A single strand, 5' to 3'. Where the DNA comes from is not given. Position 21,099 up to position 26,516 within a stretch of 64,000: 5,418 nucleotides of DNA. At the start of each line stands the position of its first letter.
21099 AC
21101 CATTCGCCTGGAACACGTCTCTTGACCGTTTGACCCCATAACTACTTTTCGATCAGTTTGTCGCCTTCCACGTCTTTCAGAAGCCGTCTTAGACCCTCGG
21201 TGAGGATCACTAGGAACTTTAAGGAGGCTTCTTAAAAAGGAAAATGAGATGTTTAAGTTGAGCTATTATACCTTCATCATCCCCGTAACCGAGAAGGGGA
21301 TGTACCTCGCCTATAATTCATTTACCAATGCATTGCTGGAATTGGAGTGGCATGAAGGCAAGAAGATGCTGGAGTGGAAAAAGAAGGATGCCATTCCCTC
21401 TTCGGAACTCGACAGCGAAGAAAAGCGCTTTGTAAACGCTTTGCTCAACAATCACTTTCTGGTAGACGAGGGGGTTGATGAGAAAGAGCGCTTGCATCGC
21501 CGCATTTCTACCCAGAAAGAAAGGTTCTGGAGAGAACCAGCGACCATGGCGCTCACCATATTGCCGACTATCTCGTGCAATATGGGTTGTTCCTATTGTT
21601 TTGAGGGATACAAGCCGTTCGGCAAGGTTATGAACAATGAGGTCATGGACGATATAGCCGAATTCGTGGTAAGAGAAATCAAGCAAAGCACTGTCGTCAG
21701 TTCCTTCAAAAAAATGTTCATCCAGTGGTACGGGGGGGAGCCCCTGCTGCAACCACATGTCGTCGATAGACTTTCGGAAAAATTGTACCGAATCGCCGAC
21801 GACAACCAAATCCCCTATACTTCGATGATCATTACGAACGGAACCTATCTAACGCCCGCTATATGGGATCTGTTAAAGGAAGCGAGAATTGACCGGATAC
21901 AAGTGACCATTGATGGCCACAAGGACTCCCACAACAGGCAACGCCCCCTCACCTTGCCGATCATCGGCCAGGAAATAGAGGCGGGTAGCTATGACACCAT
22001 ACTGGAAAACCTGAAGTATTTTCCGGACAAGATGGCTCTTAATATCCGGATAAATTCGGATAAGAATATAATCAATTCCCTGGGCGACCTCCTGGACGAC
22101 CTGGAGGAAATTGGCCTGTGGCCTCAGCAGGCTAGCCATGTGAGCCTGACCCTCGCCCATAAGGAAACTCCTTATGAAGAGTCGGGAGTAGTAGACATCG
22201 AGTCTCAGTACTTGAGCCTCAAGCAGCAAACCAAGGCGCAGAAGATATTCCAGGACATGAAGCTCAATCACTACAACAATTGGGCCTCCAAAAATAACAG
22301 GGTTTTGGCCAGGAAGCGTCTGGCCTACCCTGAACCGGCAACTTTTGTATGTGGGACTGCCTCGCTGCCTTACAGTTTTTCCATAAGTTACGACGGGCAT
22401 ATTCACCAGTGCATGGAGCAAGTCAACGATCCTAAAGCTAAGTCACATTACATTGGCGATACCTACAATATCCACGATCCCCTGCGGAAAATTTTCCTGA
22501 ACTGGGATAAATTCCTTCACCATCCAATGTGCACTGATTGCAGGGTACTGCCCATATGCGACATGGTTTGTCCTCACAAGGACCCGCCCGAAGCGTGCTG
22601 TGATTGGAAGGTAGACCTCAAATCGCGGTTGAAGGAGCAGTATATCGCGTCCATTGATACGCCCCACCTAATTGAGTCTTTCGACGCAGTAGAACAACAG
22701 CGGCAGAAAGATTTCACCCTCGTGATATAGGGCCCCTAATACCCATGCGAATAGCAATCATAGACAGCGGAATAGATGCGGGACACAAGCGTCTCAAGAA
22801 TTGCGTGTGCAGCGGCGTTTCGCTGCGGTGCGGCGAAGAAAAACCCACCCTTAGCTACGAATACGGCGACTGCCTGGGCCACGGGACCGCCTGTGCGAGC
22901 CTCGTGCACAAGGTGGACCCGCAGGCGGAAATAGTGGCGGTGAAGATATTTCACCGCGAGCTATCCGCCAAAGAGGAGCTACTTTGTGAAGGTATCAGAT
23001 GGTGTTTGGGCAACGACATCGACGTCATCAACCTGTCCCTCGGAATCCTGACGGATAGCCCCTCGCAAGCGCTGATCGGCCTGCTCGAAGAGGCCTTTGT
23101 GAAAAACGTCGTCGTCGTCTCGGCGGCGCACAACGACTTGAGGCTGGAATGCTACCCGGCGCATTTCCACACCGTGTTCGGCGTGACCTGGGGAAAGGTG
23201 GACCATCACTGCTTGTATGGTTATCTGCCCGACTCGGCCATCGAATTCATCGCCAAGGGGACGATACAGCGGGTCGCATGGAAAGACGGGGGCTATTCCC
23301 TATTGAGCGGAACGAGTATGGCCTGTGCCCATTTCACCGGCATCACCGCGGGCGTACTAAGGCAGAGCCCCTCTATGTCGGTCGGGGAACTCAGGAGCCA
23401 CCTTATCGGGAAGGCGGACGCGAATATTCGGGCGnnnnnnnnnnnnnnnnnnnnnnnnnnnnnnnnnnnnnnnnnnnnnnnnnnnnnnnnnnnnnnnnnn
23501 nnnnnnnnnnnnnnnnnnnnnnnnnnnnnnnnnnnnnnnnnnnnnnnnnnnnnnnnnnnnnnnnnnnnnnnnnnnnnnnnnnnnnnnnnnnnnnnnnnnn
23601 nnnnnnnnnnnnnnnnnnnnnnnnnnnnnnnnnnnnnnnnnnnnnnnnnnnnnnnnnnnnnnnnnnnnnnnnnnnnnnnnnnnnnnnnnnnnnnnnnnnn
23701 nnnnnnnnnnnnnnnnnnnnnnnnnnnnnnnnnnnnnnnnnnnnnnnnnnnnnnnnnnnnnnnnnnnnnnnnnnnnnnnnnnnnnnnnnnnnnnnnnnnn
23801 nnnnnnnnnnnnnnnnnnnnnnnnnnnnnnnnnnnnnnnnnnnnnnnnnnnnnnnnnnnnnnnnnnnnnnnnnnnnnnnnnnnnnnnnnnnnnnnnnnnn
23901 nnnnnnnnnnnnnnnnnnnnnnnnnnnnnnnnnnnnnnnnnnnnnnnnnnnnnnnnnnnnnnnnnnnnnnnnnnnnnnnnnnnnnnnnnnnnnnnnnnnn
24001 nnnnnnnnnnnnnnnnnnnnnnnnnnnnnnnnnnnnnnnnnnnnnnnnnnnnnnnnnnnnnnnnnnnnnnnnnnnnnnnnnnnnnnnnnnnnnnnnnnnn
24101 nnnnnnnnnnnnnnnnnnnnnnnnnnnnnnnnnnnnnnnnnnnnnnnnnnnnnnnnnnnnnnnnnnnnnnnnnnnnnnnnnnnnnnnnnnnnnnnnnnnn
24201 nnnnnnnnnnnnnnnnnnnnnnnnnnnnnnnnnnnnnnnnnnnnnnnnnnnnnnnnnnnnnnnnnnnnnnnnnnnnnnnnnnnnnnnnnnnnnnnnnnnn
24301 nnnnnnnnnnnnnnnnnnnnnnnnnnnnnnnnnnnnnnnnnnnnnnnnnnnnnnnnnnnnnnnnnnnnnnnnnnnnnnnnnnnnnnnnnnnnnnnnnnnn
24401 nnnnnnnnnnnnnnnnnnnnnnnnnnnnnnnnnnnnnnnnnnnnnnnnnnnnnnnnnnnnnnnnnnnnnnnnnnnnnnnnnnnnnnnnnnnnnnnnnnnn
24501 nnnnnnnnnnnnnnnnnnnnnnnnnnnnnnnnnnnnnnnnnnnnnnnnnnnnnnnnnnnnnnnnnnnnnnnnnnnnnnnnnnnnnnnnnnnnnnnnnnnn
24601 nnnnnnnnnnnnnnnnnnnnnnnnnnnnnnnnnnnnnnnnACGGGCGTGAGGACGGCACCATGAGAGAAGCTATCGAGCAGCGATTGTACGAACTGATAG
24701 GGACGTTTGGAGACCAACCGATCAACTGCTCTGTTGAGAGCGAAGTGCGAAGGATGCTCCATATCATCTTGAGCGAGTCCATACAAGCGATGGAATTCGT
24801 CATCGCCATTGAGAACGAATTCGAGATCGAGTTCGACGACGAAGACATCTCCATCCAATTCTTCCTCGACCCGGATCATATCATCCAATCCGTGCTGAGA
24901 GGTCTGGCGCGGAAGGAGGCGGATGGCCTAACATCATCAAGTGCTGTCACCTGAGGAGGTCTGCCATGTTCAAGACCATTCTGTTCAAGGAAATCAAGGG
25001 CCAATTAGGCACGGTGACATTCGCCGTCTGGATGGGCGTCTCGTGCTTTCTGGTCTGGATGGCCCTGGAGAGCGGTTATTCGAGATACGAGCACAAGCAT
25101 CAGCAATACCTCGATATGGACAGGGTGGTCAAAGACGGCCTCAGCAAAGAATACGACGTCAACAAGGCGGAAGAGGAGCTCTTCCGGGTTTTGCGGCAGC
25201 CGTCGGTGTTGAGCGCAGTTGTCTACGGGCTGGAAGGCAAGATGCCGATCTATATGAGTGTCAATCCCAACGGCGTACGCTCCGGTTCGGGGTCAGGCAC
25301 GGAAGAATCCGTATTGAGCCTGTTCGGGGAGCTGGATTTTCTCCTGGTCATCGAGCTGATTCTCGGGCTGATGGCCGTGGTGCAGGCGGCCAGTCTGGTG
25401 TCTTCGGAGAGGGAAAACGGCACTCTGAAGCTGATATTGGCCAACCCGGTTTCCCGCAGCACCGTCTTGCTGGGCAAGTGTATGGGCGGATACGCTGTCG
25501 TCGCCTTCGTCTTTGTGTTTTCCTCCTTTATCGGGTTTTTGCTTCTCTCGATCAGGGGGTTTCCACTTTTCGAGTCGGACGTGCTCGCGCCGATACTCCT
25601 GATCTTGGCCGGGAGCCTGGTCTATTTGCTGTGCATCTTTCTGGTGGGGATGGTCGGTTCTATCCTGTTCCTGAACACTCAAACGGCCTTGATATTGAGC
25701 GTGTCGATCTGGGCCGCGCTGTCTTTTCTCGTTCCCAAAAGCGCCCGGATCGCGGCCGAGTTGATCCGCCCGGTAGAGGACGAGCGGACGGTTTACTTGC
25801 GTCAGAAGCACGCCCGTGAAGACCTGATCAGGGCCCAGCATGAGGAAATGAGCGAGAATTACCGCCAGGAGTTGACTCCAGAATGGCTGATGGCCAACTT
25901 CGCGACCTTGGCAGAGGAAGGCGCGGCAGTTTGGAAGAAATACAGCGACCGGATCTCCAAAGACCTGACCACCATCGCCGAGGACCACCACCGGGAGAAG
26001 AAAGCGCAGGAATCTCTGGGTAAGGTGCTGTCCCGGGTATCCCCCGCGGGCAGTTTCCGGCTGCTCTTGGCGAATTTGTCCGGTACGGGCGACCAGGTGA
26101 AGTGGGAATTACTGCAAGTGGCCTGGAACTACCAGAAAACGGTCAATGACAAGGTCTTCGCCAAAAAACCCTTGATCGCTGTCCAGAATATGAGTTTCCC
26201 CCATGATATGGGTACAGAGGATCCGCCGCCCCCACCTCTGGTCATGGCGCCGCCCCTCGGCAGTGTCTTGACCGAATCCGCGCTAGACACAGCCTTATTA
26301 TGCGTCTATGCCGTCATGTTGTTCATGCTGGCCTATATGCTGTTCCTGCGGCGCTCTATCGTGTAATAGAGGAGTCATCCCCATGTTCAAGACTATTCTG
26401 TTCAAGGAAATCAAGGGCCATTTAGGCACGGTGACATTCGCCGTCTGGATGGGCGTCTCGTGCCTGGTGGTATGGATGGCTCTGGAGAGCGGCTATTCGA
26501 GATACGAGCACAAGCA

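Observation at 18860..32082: Lower-GC 13-kb operon: Cys-rich peptide, rSAM/SPASM maturase, S8 and S41 proteases, ACP-like protein and five ABC components (candidate uncharacterised RiPP system)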

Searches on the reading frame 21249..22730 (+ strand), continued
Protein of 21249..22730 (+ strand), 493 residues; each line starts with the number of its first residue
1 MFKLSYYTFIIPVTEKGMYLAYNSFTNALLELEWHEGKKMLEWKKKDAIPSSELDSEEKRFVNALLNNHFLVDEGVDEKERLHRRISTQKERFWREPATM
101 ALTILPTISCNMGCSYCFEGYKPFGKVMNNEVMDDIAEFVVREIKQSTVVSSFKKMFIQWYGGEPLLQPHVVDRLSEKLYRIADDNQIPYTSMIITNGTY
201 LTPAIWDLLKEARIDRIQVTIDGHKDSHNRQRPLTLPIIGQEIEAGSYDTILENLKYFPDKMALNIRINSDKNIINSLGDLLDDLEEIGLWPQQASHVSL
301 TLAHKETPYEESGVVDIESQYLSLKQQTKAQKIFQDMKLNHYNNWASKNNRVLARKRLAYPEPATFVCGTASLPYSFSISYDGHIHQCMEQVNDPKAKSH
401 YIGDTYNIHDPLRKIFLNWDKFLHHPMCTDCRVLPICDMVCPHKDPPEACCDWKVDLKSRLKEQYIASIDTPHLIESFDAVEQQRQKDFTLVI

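Call 102: find_encoding_contigs(protein=P0003, flank=10000, max_places=3)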
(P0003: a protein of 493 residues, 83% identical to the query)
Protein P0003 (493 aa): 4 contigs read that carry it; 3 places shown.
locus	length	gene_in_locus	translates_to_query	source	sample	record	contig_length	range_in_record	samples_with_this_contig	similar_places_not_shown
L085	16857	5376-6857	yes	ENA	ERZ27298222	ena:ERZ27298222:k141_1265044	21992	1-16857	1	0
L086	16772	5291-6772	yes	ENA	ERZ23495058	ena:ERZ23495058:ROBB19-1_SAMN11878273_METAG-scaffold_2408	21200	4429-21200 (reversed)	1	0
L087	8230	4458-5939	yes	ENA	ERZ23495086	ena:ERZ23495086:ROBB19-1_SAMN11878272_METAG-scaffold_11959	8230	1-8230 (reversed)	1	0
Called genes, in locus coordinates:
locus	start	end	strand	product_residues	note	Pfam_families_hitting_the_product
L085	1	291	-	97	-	?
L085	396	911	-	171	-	PF13378:MR_MLE_C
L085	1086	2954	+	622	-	PF04542:Sigma70_r2, PF04545:Sigma70_r4 (weak), PF08281:Sigma70_r4_2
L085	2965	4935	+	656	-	PF03572:Peptidase_S41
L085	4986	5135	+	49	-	-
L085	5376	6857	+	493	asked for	PF04055:Radical_SAM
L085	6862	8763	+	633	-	PF00082:Peptidase_S8, PF07755:DUF1611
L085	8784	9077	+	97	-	-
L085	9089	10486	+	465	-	PF12679:ABC2_membrane_2, PF12698:ABC2_membrane_3 (weak), PF12730:ABC2_membrane_4, PF12040:DUF3526 (weak)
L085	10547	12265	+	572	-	PF00664:ABC_membrane, PF00005:ABC_tran, PF02463:SMC_N (faint)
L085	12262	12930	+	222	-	-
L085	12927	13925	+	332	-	PF14399:BtrH_N, PF16169:DUF4872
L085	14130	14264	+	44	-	-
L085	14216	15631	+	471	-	PF02321:OEP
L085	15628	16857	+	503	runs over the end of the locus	PF10633:NPCBM_assoc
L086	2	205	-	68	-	?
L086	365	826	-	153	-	PF13378:MR_MLE_C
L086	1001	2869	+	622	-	PF04542:Sigma70_r2, PF04545:Sigma70_r4 (weak), PF08281:Sigma70_r4_2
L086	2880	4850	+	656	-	PF03572:Peptidase_S41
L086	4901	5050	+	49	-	-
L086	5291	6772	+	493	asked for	PF04055:Radical_SAM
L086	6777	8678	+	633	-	PF00082:Peptidase_S8, PF07755:DUF1611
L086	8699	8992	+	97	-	-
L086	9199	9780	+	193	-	PF12040:DUF3526 (weak)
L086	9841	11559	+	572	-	PF00664:ABC_membrane, PF00005:ABC_tran, PF02463:SMC_N (faint)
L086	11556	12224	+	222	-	-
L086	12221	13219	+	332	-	PF14399:BtrH_N, PF16169:DUF4872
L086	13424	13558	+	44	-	-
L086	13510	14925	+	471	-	PF02321:OEP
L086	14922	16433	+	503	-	PF10633:NPCBM_assoc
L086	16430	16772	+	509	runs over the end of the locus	PF10633:NPCBM_assoc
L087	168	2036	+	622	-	PF04542:Sigma70_r2, PF04545:Sigma70_r4 (weak), PF08281:Sigma70_r4_2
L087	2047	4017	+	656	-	PF03572:Peptidase_S41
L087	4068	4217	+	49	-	-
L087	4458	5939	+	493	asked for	PF04055:Radical_SAM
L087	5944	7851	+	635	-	-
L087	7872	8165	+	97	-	-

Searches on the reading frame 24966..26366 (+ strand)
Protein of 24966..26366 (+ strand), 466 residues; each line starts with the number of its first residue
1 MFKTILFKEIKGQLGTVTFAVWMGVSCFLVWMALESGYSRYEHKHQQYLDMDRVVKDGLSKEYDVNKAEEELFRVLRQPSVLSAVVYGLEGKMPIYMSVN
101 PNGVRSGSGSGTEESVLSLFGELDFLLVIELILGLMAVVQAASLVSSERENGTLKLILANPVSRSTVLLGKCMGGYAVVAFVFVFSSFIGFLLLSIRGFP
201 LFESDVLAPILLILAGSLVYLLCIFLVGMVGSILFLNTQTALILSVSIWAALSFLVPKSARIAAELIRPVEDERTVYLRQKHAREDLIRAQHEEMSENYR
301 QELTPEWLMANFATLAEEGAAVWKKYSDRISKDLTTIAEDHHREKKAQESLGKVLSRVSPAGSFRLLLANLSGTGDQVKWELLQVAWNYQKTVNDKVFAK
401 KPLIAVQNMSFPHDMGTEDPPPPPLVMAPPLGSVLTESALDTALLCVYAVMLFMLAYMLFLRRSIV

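Call 7: search_protein_families(library=ncbifam, proteins=[window:24966-26366:+], max_evalue=0.01)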
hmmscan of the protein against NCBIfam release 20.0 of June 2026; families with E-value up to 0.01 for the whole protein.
window:24966-26366:+ (466 aa): 4 families
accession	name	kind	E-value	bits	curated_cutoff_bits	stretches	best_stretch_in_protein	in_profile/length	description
NF033858.1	ABC2_perm_RbbA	equivalog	0.00016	19.7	1050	1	128-252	719-834/909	ribosome-associated ATPase/putative transporter RbbA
NF041647.1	ABC_perm_CPBP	equivalog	0.00022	20.1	435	1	104-236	173-304/636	ABC transporter permease subunit/CPBP intramembrane protease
TIGR03518.1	ABC_perm_GldF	equivalog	0.00044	20.3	288.5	1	135-249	64-175/240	gliding motility-associated ABC transporter permease subunit GldF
NF038293.1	permease_SagH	equivalog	0.0058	15.5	450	0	135-255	190-302/370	SagH family ABC transporter permease subunit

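Call 8: search_protein_families(library=pfam, proteins=[window:24966-26366:+], max_evalue=0.01)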
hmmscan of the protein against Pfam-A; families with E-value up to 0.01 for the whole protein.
window:24966-26366:+ (466 aa): 4 families
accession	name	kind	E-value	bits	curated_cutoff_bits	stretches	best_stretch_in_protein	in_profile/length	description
PF12679.13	ABC2_membrane_2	-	1.4e-24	87.3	27.2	1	87-464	72-282/283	ABC-2 family transporter protein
PF12730.13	ABC2_membrane_4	-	2.8e-08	34.4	27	1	127-248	54-171/179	ABC-2 family transporter protein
PF12698.13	ABC2_membrane_3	-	1.5e-07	31.3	31.6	1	124-254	162-284/347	ABC-2 family transporter protein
PF13346.12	ABC2_membrane_5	-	0.00039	20.5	25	1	128-226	38-135/205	ABC-2 family transporter protein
